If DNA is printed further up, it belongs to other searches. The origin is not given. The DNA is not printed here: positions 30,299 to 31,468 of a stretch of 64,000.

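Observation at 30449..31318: RNA polymerase alpha subunit without the alphaCTD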

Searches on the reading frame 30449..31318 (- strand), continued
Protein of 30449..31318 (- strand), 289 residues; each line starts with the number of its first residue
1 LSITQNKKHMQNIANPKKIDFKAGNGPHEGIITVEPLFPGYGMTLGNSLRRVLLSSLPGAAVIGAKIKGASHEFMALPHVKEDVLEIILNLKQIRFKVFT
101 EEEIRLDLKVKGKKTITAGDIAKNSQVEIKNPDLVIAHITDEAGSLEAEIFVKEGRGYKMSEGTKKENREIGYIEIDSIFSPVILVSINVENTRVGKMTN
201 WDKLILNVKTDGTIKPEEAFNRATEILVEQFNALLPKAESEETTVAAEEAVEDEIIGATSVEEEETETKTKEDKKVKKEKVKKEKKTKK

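Call 20: list_cluster_members(proteins=[P0121, P0123, P0125, P0126, P0127, P0129, P0133, P0137, P0148, P0149])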
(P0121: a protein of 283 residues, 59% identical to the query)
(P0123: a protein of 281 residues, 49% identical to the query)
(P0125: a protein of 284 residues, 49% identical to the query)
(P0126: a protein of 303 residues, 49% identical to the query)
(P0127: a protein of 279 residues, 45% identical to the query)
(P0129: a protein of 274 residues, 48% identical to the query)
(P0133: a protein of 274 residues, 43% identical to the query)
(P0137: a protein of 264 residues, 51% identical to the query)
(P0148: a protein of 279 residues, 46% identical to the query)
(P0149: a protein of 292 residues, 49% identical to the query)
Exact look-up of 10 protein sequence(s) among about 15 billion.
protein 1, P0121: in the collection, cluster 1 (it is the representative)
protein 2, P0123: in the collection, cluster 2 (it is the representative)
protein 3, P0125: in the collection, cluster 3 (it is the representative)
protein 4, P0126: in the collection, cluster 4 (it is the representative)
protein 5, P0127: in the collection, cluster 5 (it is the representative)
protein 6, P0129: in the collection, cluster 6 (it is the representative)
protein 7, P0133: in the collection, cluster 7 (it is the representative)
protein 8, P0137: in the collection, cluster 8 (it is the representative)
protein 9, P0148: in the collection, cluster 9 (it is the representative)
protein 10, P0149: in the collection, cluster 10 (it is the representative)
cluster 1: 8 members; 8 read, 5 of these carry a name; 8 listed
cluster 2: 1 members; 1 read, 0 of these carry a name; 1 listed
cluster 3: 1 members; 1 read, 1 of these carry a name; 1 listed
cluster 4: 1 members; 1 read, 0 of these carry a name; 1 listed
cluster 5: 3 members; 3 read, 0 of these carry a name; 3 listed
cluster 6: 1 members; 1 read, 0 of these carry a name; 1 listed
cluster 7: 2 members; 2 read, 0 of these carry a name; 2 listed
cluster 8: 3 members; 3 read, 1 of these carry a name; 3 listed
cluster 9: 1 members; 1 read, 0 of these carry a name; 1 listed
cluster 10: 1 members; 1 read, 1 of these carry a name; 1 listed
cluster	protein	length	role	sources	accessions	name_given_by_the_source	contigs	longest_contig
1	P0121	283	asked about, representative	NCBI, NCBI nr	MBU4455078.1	DNA-directed RNA polymerase subunit alpha [Patescibacteria group bacterium]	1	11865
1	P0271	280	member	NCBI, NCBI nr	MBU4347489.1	DNA-directed RNA polymerase subunit alpha, partial [Patescibacteria group bacterium] | DNA-directed RNA polymerase subunit alpha [Patescibacteria group bacterium]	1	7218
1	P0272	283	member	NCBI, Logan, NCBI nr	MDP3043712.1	MAG: DNA-directed RNA polymerase subunit alpha [bacterium] | DNA-directed RNA polymerase subunit alpha [bacterium]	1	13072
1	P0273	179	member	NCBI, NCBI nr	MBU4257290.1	DNA-directed RNA polymerase subunit alpha, partial [Patescibacteria group bacterium] | DNA-directed RNA polymerase subunit alpha [Patescibacteria group bacterium]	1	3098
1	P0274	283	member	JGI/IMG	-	DNA-directed RNA polymerase subunit alpha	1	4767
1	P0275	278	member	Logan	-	-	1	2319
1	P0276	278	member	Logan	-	-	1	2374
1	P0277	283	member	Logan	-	-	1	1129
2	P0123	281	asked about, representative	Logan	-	-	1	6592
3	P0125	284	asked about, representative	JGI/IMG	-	DNA-directed RNA polymerase subunit alpha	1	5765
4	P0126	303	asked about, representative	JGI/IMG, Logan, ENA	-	-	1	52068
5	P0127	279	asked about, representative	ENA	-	-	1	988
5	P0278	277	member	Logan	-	-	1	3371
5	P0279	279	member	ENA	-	-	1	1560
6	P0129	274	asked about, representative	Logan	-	-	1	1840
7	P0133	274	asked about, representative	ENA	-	-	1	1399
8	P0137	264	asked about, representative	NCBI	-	-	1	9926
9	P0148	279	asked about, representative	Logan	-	-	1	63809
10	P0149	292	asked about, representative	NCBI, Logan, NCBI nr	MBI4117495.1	MAG: DNA-directed RNA polymerase subunit alpha [Parcubacteria group bacterium] | DNA-directed RNA polymerase subunit alpha [Parcubacteria group bacterium]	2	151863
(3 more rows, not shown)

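Call 24: find_related_loci(query=A1, collection=genome_contigs, flank=2500)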
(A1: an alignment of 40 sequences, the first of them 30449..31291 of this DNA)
Query A1 (280 aa) in genome_contigs; peptide patterns used: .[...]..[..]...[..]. (x = any residue, [..] = any of these).
600 stretches matched a pattern (row limit reached: there are more); 600 encode a relative of the query (tblastn E <= 1e-3); the best 80 are kept; 80 distinct loci.
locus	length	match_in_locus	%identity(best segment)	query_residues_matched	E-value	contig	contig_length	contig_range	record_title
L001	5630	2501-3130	52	23-232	6e-74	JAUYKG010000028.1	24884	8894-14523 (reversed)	MAG: Candidatus Veblenbacteria bacterium isolate C24_metabat.bin.183 C24_k141_1058672, whole genome shotgun sequence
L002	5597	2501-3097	52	25-225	2e-66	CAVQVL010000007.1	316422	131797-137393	MAG: uncultured Chloroflexia bacterium isolate MFD09603.bin.2.85 genome assembly, contig: contig_24798, whole genome sho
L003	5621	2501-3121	53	19-225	6e-66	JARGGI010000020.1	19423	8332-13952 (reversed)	MAG: Patescibacteria group bacterium isolate C14-28 NODE_20_length_19423_cov_19.792050, whole genome shotgun sequence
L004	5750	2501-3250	47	16-261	4e-66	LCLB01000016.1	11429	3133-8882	MAG: Parcubacteria group bacterium GW2011_GWF1_45_5 UX14_C0016, whole genome shotgun sequence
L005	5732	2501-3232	47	2-247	2e-65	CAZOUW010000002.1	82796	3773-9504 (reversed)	MAG TPA_asm: uncultured Candidatus Saccharibacteria bacterium isolate SRP133034_co1_52 genome assembly, contig: NODE_123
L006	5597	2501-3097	51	25-225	7e-65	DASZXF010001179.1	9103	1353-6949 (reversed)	MAG TPA_asm: Ktedonobacteraceae bacterium isolate SMAG_U6176 k141_733056, whole genome shotgun sequence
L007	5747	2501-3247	47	9-261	8e-65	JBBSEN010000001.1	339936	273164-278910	MAG: Candidatus Saccharimonadales bacterium isolate LS1_sbin.48 LS1_sbin.48_K_1200298_L_339936_cov_15.0791, whole genome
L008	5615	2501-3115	52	21-225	3e-64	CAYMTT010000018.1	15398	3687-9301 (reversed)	MAG TPA_asm: uncultured Candidatus Saccharibacteria bacterium isolate binchicken_co17_376 genome assembly, contig: NODE_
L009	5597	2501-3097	50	25-225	6e-64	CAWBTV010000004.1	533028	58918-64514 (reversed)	MAG: uncultured Chloroflexia bacterium isolate MFD04580.bin.2.124 genome assembly, contig: contig_23167, whole genome sh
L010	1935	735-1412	49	16-240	1e-65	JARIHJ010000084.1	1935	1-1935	MAG: Candidatus Saccharibacteria bacterium isolate CullarsAll.DT.35 k141_201617, whole genome shotgun sequence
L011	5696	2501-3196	47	21-250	2e-62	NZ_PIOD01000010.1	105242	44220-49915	Oceanobacillus chungangensis strain CAU 1051 NODE_10_length_105160_cov_64.411118, whole genome shotgun sequence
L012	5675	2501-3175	47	1-226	3e-62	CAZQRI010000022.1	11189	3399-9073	MAG TPA_asm: uncultured Gammaproteobacteria bacterium isolate SRP298887_co1_343 genome assembly, contig: NODE_6376_lengt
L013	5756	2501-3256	45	1-250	2e-61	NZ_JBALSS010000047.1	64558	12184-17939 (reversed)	Bacillus sp. JJ1609 JJ-1609_contig_48, whole genome shotgun sequence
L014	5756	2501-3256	45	1-250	3e-61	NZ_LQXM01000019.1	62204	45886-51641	Rossellomorea aquimaris TF-12 strain TF12 Cont38, whole genome shotgun sequence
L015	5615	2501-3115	50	21-226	5e-61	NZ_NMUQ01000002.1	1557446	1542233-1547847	Paenibacillus herberti strain R33 R33_Scf_2, whole genome shotgun sequence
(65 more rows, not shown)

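Call 40: list_cluster_members(proteins=[P0139, P0140, P0141, P0143, P0144, P0147, P0164, P0168, P0185, P0203])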
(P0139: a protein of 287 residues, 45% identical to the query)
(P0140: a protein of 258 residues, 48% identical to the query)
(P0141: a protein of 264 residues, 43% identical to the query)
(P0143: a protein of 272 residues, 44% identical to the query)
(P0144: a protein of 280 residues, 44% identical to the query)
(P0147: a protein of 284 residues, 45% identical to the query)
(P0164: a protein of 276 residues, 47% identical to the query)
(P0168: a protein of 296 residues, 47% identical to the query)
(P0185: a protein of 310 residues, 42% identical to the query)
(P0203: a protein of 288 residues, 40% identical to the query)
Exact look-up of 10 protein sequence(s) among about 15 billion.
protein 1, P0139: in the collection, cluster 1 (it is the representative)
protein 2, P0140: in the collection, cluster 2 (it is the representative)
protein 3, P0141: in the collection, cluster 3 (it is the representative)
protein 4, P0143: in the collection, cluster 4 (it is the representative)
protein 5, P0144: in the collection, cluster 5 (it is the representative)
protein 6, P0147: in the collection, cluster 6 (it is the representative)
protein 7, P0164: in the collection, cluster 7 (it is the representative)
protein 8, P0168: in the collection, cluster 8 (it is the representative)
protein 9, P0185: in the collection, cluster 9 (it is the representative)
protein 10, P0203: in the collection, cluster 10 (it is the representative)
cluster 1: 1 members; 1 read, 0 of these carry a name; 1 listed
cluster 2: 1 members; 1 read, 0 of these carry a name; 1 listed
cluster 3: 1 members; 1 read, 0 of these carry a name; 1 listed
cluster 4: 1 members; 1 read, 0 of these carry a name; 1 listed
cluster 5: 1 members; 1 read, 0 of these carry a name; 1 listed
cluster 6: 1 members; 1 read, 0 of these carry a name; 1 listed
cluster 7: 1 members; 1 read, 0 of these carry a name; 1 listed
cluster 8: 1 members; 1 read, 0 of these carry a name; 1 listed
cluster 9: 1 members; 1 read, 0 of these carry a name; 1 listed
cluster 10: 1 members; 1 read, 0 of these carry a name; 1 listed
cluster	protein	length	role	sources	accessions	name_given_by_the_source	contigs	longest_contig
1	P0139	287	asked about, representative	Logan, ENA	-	-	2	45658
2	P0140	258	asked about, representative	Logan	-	-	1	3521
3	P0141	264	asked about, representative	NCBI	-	-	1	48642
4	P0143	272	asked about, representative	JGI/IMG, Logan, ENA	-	-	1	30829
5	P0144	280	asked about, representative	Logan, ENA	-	-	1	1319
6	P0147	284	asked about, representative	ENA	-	-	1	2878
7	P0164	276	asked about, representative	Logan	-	-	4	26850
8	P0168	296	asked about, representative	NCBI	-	-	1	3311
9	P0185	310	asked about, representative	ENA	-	-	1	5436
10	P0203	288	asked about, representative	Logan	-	-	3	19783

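Call 41: list_cluster_members(proteins=[P0132, P0134, P0135, P0138, P0142, P0146, P0152, P0160, P0172, P0182])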
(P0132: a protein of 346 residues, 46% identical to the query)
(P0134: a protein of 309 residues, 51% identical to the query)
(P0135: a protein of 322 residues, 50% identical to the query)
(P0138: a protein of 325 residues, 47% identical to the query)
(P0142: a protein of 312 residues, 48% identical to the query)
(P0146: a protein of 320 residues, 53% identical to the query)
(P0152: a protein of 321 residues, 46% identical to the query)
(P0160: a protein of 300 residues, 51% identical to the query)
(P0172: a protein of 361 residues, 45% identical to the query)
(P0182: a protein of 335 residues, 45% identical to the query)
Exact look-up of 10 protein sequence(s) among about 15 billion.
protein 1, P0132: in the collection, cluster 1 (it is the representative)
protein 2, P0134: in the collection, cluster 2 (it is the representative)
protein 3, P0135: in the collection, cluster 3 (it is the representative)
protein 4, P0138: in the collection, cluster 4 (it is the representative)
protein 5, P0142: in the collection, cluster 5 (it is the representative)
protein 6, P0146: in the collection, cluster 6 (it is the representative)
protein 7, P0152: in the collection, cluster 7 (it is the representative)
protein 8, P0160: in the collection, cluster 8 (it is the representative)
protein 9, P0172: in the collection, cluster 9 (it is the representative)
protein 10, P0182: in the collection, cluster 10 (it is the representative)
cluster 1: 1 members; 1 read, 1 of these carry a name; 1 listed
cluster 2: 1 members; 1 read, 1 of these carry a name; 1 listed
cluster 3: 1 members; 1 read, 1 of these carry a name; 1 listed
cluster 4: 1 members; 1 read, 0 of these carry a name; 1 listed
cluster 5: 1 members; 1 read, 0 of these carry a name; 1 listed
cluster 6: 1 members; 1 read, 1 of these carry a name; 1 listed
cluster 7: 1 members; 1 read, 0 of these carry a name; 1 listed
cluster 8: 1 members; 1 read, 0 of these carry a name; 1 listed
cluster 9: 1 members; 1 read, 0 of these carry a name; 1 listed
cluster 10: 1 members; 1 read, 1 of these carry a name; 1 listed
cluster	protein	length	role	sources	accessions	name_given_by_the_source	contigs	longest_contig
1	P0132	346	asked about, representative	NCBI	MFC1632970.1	DNA-directed RNA polymerase subunit alpha [Patescibacteria group bacterium]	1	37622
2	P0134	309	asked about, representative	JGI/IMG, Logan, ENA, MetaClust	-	\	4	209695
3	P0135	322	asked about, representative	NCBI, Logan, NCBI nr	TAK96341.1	DNA-directed RNA polymerase subunit alpha [Patescibacteria group bacterium] | MAG: DNA-directed RNA polymerase subunit alpha [Patescibacteria group bacterium]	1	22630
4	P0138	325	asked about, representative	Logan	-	-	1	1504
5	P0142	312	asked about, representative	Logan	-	-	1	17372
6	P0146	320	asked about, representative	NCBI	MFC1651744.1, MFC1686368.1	DNA-directed RNA polymerase subunit alpha [Patescibacteria group bacterium]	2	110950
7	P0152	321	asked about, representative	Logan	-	-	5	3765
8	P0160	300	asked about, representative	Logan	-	-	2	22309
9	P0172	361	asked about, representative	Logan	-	-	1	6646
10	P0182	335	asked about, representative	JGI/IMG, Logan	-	DNA-directed RNA polymerase subunit alpha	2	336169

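Call 48: predict_structure(alignment_id=A3)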
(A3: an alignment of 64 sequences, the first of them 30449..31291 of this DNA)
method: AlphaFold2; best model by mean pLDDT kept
length: 280 residues; sequences in the alignment: 64
mean_pLDDT: 84.3   pTM: 0.73
mean pLDDT of the five models: 84.3, 84.0, 83.0, 82.9, 82.4
residues with pLDDT >= 90: 195; 70-90: 29; 50-70: 13; < 50: 43
segments of 3 or more residues with pLDDT < 50: 232-274
pLDDT, mean of each block of 10 residues (from residue 1): 80 96 95 95 96 95 88 96 97 96 98 96 98 97 95 77 90 97 92 97 97 96 80 39 38 43 46 50
secondary structure, 60 per line:
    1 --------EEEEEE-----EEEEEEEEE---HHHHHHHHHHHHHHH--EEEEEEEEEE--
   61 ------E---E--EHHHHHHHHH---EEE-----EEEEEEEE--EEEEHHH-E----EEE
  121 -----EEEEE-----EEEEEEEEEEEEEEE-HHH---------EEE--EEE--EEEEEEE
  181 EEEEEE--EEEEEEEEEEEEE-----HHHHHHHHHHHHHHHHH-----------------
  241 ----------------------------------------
elements in order: E9-14 E20-28 H32-46 E49-58 H75-83 E87-89 E95-102 E105-108 E118-120 E126-130 E136-150 E164-166 E169-171 E174-186 E189-201 H207-223

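Call 51: search_protein_families(library=pfam, proteins=[P0266, P0204, P0122, P0124, P0150, P0121, P0149, P0185, P0168, P0126], max_evalue=0.01)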
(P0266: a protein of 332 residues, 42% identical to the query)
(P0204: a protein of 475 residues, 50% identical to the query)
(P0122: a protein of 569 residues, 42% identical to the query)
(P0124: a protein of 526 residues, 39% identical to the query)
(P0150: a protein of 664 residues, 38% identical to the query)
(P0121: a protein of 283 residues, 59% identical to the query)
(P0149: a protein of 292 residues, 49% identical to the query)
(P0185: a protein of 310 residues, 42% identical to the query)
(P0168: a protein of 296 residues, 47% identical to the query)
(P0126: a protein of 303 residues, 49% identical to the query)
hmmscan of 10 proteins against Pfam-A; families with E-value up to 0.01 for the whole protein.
P0266 (332 aa): 4 families
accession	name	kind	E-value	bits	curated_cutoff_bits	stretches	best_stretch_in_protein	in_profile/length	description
PF01000.31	RNA_pol_A_bac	-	6.2e-30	104.3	33.9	1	55-170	1-119/119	RNA polymerase Rpb3/RpoA insert domain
PF01193.29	RNA_pol_L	-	3.6e-22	78.3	24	1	26-220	2-74/74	RNA polymerase Rpb3/Rpb11 dimerisation domain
PF18953.6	SAP_new25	-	8.1e-05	22.6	26.3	0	261-293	7-37/51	SAP domain-containing new25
PF10281.14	Ish1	-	0.0068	17.2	26.6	0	260-291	2-34/37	Putative nuclear envelope organisation protein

P0204 (475 aa): 3 families
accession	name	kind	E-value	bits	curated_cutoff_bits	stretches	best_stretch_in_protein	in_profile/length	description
PF01000.31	RNA_pol_A_bac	-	1.3e-22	80.7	33.9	1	247-353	11-119/119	RNA polymerase Rpb3/RpoA insert domain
PF00494.24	SQS_PSY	-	3.4e-13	50.3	26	1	154-255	68-164/263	Squalene/phytoene synthase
PF01193.29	RNA_pol_L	-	2.8e-06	27.4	24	1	360-403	37-74/74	RNA polymerase Rpb3/Rpb11 dimerisation domain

P0122 (569 aa): 7 families
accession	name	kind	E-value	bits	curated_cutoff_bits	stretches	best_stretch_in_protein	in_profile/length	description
PF01000.31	RNA_pol_A_bac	-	1.6e-65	219.1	33.9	2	56-174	1-119/119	RNA polymerase Rpb3/RpoA insert domain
PF01193.29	RNA_pol_L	-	2.4e-53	178.2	24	2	26-224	1-74/74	RNA polymerase Rpb3/Rpb11 dimerisation domain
PF03118.21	RNA_pol_A_CTD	-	6.3e-28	96.7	23.8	1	495-558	3-66/67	Bacterial RNA polymerase, alpha chain C terminal domain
PF13656.11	RNA_pol_L_2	-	9.9e-05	22.4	27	0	34-55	11-31/75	RNA polymerase Rpb3/Rpb11 dimerisation domain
PF14520.12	HHH_5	-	0.00039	21.3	27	0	520-557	18-55/57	Helix-hairpin-helix domain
PF15935.10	RnlA_toxin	-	0.0023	18.6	27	0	190-225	48-83/87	RNase LS, bacterial toxin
PF05531.17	NPV_P10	-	0.0069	17.3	29.8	0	43-90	5-52/75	Nucleopolyhedrovirus P10 protein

P0124 (526 aa): 5 families
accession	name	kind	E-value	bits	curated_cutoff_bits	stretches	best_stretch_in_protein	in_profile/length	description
PF01000.31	RNA_pol_A_bac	-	9e-56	187.7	33.9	2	262-377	1-119/119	RNA polymerase Rpb3/RpoA insert domain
PF01193.29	RNA_pol_L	-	8.2e-39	131.6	24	2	233-422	2-73/74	RNA polymerase Rpb3/Rpb11 dimerisation domain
PF03118.21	RNA_pol_A_CTD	-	1.1e-23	83.1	23.8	1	450-505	11-66/67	Bacterial RNA polymerase, alpha chain C terminal domain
PF13656.11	RNA_pol_L_2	-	0.00029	20.9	27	0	382-427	34-73/75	RNA polymerase Rpb3/Rpb11 dimerisation domain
PF14520.12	HHH_5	-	0.0016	19.4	27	0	469-500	20-51/57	Helix-hairpin-helix domain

P0150 (664 aa): 4 families
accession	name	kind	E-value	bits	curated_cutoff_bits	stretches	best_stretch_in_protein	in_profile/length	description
PF01000.31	RNA_pol_A_bac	-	1.3e-52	177.5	33.9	2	55-174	1-119/119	RNA polymerase Rpb3/RpoA insert domain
PF01193.29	RNA_pol_L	-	8.9e-31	105.9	24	2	26-212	2-66/74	RNA polymerase Rpb3/Rpb11 dimerisation domain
PF03118.21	RNA_pol_A_CTD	-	3.1e-18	65.7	23.8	2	577-637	6-66/67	Bacterial RNA polymerase, alpha chain C terminal domain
PF14520.12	HHH_5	-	3.1e-06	28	27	0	597-637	16-56/57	Helix-hairpin-helix domain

P0121 (283 aa): 3 families
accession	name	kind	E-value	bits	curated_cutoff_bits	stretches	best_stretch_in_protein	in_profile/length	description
PF01000.31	RNA_pol_A_bac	-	7.8e-29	100.8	33.9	1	56-172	1-119/119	RNA polymerase Rpb3/RpoA insert domain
PF01193.29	RNA_pol_L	-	3.2e-21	75.3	24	1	26-222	1-74/74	RNA polymerase Rpb3/Rpb11 dimerisation domain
PF13656.11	RNA_pol_L_2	-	0.0015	18.6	27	0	193-223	40-70/75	RNA polymerase Rpb3/Rpb11 dimerisation domain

P0149 (292 aa): 2 families
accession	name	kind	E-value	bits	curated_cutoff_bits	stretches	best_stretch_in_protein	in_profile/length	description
PF01000.31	RNA_pol_A_bac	-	2.9e-26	92.4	33.9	1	55-171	1-118/119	RNA polymerase Rpb3/RpoA insert domain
PF01193.29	RNA_pol_L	-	2.8e-22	78.7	24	1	25-222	1-74/74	RNA polymerase Rpb3/Rpb11 dimerisation domain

P0185 (310 aa): 3 families
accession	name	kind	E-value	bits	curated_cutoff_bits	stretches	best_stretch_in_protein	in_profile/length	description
PF01000.31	RNA_pol_A_bac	-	2.1e-28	99.4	33.9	1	55-172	1-119/119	RNA polymerase Rpb3/RpoA insert domain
PF01193.29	RNA_pol_L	-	5e-19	68.2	24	1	25-222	1-74/74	RNA polymerase Rpb3/Rpb11 dimerisation domain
PF13656.11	RNA_pol_L_2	-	0.00017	21.7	27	0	192-226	39-73/75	RNA polymerase Rpb3/Rpb11 dimerisation domain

P0168 (296 aa): 3 families
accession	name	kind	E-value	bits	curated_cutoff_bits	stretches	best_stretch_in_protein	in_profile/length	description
PF01000.31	RNA_pol_A_bac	-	2.5e-23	83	33.9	1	57-173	3-119/119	RNA polymerase Rpb3/RpoA insert domain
PF01193.29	RNA_pol_L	-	6.2e-21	74.3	24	1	25-222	1-73/74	RNA polymerase Rpb3/Rpb11 dimerisation domain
PF13656.11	RNA_pol_L_2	-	0.0037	17.4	27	0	195-227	41-73/75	RNA polymerase Rpb3/Rpb11 dimerisation domain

P0126 (303 aa): 2 families
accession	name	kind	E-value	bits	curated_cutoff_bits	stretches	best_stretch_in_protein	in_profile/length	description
PF01000.31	RNA_pol_A_bac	-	1.2e-31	109.8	33.9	1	55-177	1-119/119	RNA polymerase Rpb3/RpoA insert domain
PF01193.29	RNA_pol_L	-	1.9e-20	72.8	24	1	25-227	1-74/74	RNA polymerase Rpb3/Rpb11 dimerisation domain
